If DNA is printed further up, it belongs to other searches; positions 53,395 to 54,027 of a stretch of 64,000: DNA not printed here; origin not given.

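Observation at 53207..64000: c-di-GMP-linked glycan utilisation locus: two stand-alone PilZ genes, a GH94-like enzyme, an ABC sugar transporter, a GH-A hydrolase, a repeat-domain paralogue and a lipoprotein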

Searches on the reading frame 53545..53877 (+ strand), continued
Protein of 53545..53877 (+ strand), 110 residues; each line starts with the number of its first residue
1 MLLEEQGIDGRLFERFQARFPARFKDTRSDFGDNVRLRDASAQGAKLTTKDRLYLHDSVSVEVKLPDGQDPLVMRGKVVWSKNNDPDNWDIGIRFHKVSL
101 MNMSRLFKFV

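Call 85: search_solved_structures(query=A1, max_evalue=0.01, show_alignments=1)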
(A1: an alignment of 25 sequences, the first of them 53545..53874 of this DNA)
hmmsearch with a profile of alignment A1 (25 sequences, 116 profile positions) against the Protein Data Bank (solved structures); distinct sequences matched with E-value up to 0.01: 4.
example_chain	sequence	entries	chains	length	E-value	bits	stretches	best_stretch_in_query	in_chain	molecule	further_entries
3dsg_A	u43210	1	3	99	3.3e-05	27.1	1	41-96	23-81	Type IV fimbriae assembly protein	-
4f48_B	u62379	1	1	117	4.9e-05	26.5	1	41-96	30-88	Type IV fimbriae assembly protein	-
7lkq_B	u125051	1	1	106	0.00012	25.3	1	42-96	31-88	Type IV fimbriae assembly protein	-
3cnr_A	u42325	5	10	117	0.00016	24.9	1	42-96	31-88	Type IV fimbriae assembly protein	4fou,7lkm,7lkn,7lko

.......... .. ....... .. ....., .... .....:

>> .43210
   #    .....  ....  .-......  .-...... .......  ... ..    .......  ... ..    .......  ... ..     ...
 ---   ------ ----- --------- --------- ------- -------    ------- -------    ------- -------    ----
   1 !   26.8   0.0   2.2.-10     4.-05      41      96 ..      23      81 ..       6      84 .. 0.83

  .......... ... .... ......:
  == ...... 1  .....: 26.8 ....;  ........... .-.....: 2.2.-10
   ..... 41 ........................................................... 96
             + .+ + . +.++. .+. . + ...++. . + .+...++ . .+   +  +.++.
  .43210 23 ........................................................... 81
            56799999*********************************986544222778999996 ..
